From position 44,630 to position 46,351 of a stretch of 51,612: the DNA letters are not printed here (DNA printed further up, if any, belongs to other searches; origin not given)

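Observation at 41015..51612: Candidate undescribed cell-envelope sugar-oxidation/uptake locus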

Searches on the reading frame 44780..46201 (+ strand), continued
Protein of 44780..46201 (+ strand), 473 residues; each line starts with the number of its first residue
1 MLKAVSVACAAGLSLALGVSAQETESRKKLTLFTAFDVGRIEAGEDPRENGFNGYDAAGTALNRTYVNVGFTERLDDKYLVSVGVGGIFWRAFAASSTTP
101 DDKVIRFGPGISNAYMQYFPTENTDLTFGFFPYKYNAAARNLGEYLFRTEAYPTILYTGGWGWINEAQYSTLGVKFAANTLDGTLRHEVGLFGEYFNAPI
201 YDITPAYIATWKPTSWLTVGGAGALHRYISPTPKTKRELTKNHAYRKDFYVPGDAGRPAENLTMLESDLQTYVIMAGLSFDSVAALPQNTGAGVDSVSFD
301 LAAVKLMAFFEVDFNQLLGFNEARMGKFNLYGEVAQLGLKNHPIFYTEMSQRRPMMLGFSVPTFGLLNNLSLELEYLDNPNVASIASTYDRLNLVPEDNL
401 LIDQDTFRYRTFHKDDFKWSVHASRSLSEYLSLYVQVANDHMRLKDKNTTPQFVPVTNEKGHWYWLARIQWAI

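Call 28: fold_search(model_id=the predicted structure, library=pdb)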
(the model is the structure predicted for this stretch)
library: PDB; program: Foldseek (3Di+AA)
matches with E <= 10: 807; with E <= 0.001: 274
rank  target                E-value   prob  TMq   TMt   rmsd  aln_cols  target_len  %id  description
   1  8byt_A                5.2e-12  1.00  0.44  0.64   9.8       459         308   10  Outer membrane attachment porin OmpM1 from Veillonella parvula, C3 symmetry (released 2023-11-08)
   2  8bym_A                1.7e-11  1.00  0.43  0.61  10.4       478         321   10  Outer membrane attachment porin OmpM1 from Veillonella parvula (released 2023-11-08)
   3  8bys_B                4.8e-11  1.00  0.44  0.61   9.8       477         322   10  Outer membrane attachment porin OmpM1 from Veillonella parvula, native (released 2023-11-08)
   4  8bys_A                6.6e-11  1.00  0.44  0.61  10.0       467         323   10  Outer membrane attachment porin OmpM1 from Veillonella parvula, native (released 2023-11-08)
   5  4gey                  1.2e-09  1.00  0.45  0.49   9.5       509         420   10  High pH structure of Pseudomonas putida OprB (released 2012-10-24)
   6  5mdq_A                1.2e-09  1.00  0.38  0.49  13.7       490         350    9  Crystal structure of outer membrane expressed Chitoporin VhChip from Vibrio harveyi (released 2017-12-20)
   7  4d64_A                1.6e-09  1.00  0.44  0.56   9.2       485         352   10  Structure of porin Omp-Pst1 from P. stuartii; the crystallographic symmetry generates a dimer of trimers. (released 2016-03-09)
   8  4kr8_C                2.7e-09  1.00  0.43  0.57   9.7       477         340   10  Salmonella typhi OmpF complex with Daunomycin (released 2014-05-28)
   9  5ldt_A                3.8e-09  1.00  0.37  0.42  11.9       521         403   10  Crystal Structures of MOMP from Campylobacter jejuni (released 2016-10-26)
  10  4d65_A                5.7e-09  1.00  0.45  0.59   9.3       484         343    8  Structure of porin Omp-Pst2 from P. stuartii; the asymmetric unit contains a dimer of trimers. (released 2016-03-09)
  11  5o9c_A                6.1e-09  1.00  0.43  0.55   8.7       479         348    9  Crystal structure of Omp36 from Enterobacter aerogenes (released 2018-06-27)
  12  6ehd                  7.5e-09  1.00  0.39  0.53  10.1       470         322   10  OmpT (in-vitro folded), an outer membrane protein of Vibrio cholerae (released 2018-04-25)
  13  3sy9_D                7.5e-09  1.00  0.37  0.46  15.2       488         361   10  Crystal structure of Pseudomonas aeruginosa OccD2 (OpdC) (released 2012-02-08)
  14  3sy9_C                9.8e-09  1.00  0.38  0.47  15.3       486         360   10  Crystal structure of Pseudomonas aeruginosa OccD2 (OpdC) (released 2012-02-08)
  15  5mdo_A                1.1e-08  1.00  0.40  0.52  13.2       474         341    9  Crystal structure of in vitro folded Chitoporin VhChip from Vibrio harveyi (crystal form I) (released 2017-12-20)
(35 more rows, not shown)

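Call 65: search_protein_families(library=pfam, alignment_id=A5, max_evalue=0.001)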
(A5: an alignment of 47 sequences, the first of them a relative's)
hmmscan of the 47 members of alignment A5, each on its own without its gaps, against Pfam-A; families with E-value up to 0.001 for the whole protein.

A. member 1, L030:11436-12848:+ (471 aa): 1 family
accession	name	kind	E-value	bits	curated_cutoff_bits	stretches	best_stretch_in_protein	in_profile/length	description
PF06283.17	ThuA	-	1.4e-15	58.5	33.4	1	69-343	2-208/209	Trehalose utilisation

B. families by the number of members that match (of 47 scanned): 2 families
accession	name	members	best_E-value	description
PF06283.17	ThuA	44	8.6e-52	Trehalose utilisation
PF18962.6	Por_Secre_tail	9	6.7e-06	Secretion system C-terminal sorting domain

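Call 69: search_protein_families(library=pfam, proteins=[L014:1834-2715:+, L078:6806-8608:+, L010:1265-3187:+, L077:3462-6689:+, L013:15559-17370:+, L080:12066-13163:+, L067:15484-17223:-, L052:2770-4728:-, L067:808-1791:-, L049:8982-11237:-], max_evalue=0.001)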
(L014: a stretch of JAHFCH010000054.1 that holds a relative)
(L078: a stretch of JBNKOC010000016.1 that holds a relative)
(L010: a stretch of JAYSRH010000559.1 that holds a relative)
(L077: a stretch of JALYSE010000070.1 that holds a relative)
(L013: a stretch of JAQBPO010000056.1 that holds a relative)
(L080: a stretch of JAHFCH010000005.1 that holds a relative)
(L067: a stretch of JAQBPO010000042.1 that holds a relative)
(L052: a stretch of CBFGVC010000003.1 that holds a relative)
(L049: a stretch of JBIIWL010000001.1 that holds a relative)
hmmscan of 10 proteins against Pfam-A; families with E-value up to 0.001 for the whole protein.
L014:1834-2715:+ (294 aa): 1 family
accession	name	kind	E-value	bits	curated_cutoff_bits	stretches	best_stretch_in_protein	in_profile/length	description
PF14394.12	DUF4423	-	2.5e-35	122.2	30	1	108-268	8-165/165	Domain of unknown function (DUF4423)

L078:6806-8608:+ (601 aa): 2 families
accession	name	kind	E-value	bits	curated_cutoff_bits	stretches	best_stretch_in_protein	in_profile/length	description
PF23500.1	DUF7133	-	8.1e-06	25.8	27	0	102-237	76-210/385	Domain of unknown function (DUF7133)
PF18962.6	Por_Secre_tail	-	1.1e-05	26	27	1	527-594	9-69/75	Secretion system C-terminal sorting domain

L010:1265-3187:+ (641 aa): 3 families
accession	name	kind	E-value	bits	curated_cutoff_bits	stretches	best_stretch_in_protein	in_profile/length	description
PF13620.12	CarboxypepD_reg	-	1.5e-13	51.4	32.3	1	46-109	2-54/82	Carboxypeptidase regulatory-like domain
PF13715.12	CarbopepD_reg_2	-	4.5e-05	23.9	32.2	0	161-193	21-53/88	CarboxypepD_reg-like domain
PF17210.9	SdrD_B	-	0.00023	21.8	29.7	0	85-110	40-65/112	SdrD B-like domain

L077:3462-6689:+ (1076 aa): 6 families
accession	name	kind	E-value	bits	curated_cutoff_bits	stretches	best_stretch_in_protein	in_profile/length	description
PF02368.24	Big_2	-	1e-17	64.2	22.8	2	153-206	16-70/79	Bacterial Ig-like domain (group 2)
PF19077.6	Big_13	-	4.3e-17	62.9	27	3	672-723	53-101/102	Bacterial Ig-like domain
PF12245.14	Big_3_2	-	7.8e-07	29.7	23.3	0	683-723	81-121/122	Bacterial Ig-like domain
PF09136.16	Glucodextran_B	-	1.6e-05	25.2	27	0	516-548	50-82/83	Glucodextranase, domain B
PF18911.6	PKD_4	-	4.3e-05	23.9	27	1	393-471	3-76/85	PKD domain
PF13290.12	CHB_HEX_C_1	-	0.00021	21.6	22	0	436-473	26-65/67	Chitobiase/beta-hexosaminidase C-terminal domain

L013:15559-17370:+ (604 aa): 1 family
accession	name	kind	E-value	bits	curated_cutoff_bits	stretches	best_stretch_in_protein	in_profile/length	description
PF00496.27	SBP_bac_5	-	7.8e-76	256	32.4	1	111-487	2-363/368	Bacterial extracellular solute-binding proteins, family 5 Middle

L080:12066-13163:+ (366 aa): 1 family
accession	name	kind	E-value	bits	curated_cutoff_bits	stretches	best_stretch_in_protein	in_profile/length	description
PF06439.18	3keto-disac_hyd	-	3.5e-20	73.3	26.8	1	93-264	37-186/187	3-keto-disaccharide hydrolase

L067:15484-17223:- (580 aa): 3 families
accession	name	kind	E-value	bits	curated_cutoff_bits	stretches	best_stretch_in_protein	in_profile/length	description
PF13385.13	Laminin_G_3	-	3.4e-15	56.9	27.6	1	386-559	2-149/151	Concanavalin A-like lectin/glucanases superfamily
PF10102.14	DUF2341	-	1.3e-11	45.2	23.4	1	260-324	1-66/84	Domain of unknown function (DUF2341)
PF02210.31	Laminin_G_2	-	6.1e-05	23.9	22.9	1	473-552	46-125/126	Laminin G domain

L052:2770-4728:- (653 aa): 2 families
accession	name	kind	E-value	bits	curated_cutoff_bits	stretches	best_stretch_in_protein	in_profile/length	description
PF11028.14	TMEM260-like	-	2.4e-33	115.8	24.2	1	52-235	1-172/179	Protein O-mannosyl-transferase TMEM260-like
PF13428.12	TPR_14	-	0.00072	20.5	23.5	0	613-646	8-41/44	Tetratricopeptide repeat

L067:808-1791:- (328 aa): 1 family
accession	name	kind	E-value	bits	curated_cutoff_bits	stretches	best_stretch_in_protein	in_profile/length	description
PF03422.21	CBM_6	-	2.7e-09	37.8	28.9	1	119-223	21-124/125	Carbohydrate binding module (family 6)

L049:8982-11237:- (752 aa): 29 families (the best 25 are shown)
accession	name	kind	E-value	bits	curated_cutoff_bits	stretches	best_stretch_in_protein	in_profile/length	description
PF07724.20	AAA_2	-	2.8e-69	232.8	27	1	456-619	1-166/166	AAA domain (Cdc48 subfamily)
PF17871.7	AAA_lid_9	-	7.8e-35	119.4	22.8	1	199-301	1-103/104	AAA lid domain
PF00004.35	AAA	-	1.2e-24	87.6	21.2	2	60-173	2-110/131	ATPase family associated with various cellular activities (AAA)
PF10431.15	ClpB_D2-small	-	2.2e-20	72.9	21.9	1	625-704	1-80/81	C-terminal, D2-small domain, of ClpB protein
PF07728.20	AAA_5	-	2.2e-18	67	22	1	461-581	2-124/139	AAA domain (dynein-related subfamily)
PF13401.12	AAA_22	-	5.6e-14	53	27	2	54-142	3-97/130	AAA domain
PF13191.12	AAA_16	-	1.8e-11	45.2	32.6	1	37-83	2-51/167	AAA ATPase domain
PF00158.32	Sigma54_activat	-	3.2e-09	37.1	20.2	1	460-562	24-125/168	Sigma-54 interaction domain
PF13173.12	AAA_14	-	6.4e-07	29.9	27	0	60-143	6-77/129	AAA domain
PF23569.1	NBD_SMAX1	-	3.8e-06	27.2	27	1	41-135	16-113/212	SMAX1 nucleotide binding domain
PF01078.27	Mg_chelatase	-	4e-06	26.8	20.3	0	44-98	11-64/207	Magnesium chelatase, subunit ChlI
PF05621.17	TniB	-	4e-06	26.8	22.4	0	51-195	30-184/189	Bacterial TniB protein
PF13604.12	AAA_30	-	4.4e-06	27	27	0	48-79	10-41/191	AAA domain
PF01637.24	ATPase_2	-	5.6e-06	26.8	33.2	0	40-91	4-67/225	ATPase domain predominantly from Archaea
PF12775.13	AAA_7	-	8.3e-06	25.9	25.8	0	460-507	35-82/181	P-loop containing dynein motor region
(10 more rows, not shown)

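Call 76: search_solved_structures(query=A1, max_evalue=1)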
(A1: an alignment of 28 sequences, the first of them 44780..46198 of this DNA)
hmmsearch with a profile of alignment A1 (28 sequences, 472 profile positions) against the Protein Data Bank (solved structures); distinct sequences matched with E-value up to 1: 0.

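Call 81: search_protein_families(library=pfam, alignment_id=A6, max_evalue=0.00001)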
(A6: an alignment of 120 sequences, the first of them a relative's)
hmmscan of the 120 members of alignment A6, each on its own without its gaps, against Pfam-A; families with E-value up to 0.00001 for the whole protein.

A. member 1, L001:575-1972:+ (466 aa): 3 families
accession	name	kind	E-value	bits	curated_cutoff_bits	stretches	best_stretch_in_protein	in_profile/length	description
PF00448.28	SRP54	-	1.8e-73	246.8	22.7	1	108-301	3-196/196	SRP54-type protein, GTPase domain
PF02978.25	SRP_SPB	-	7e-35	119.7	27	1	332-429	1-91/91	Signal peptide binding domain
PF02881.24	SRP54_N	-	2.5e-20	72.9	22.4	1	11-88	1-75/75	SRP54-type protein, helical bundle domain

B. families by the number of members that match (of 120 scanned): 133 families (the first 25 are shown)
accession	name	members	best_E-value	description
PF14394.12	DUF4423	9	2.5e-35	Domain of unknown function (DUF4423)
PF13620.12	CarboxypepD_reg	8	1.5e-13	Carboxypeptidase regulatory-like domain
PF00478.31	IMPDH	3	2.4e-93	IMP dehydrogenase / GMP reductase domain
PF23500.1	DUF7133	3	2.4e-70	Domain of unknown function (DUF7133)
PF02775.26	TPP_enzyme_C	3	3.1e-55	Thiamine pyrophosphate enzyme, C-terminal TPP binding domain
PF00205.28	TPP_enzyme_M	3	2.1e-49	Thiamine pyrophosphate enzyme, central domain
PF02776.23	TPP_enzyme_N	3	9.6e-41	Thiamine pyrophosphate enzyme, N-terminal TPP binding domain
PF01408.29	GFO_IDH_MocA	3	3.4e-27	Oxidoreductase family, NAD-binding Rossmann fold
PF12833.13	HTH_18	3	1.7e-22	Helix-turn-helix domain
PF00165.29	HTH_AraC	3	2.8e-18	Bacterial regulatory helix-turn-helix proteins, AraC family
PF00571.33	CBS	3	2.3e-08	CBS domain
PF03060.21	NMO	3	4.8e-08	Nitronate monooxygenase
PF00158.32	Sigma54_activat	2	1.5e-66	Sigma-54 interaction domain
PF01327.26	Pep_deformylase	2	3.3e-52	Polypeptide deformylase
PF00691.25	OmpA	2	3.8e-23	OmpA family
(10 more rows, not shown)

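Call 83: search_protein_families(library=ncbifam, proteins=[L080:12066-13163:+, L067:808-1791:-, L078:6806-8608:+, L010:1265-3187:+, L014:1834-2715:+, L052:2770-4728:-], max_evalue=0.001)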
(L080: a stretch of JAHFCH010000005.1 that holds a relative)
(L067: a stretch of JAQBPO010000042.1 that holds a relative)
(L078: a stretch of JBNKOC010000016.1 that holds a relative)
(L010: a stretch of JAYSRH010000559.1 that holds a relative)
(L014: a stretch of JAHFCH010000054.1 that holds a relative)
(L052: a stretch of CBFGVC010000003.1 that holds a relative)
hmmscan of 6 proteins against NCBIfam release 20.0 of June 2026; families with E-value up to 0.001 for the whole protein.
L080:12066-13163:+ (366 aa): 0 families

L067:808-1791:- (328 aa): 0 families

L078:6806-8608:+ (601 aa): 1 family
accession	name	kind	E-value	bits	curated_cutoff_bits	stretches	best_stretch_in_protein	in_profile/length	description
TIGR04183.1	Por_Secre_tail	domain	2e-06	27.7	23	1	542-596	15-67/72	T9SS type A sorting domain-containing protein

L010:1265-3187:+ (641 aa): 0 families

L014:1834-2715:+ (294 aa): 1 family
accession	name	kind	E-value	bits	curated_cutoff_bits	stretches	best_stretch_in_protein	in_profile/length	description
TIGR02147.1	Fsuc_second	paralog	7.4e-89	297.8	50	1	1-269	1-270/272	TIGR02147 family protein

L052:2770-4728:- (653 aa): 0 families
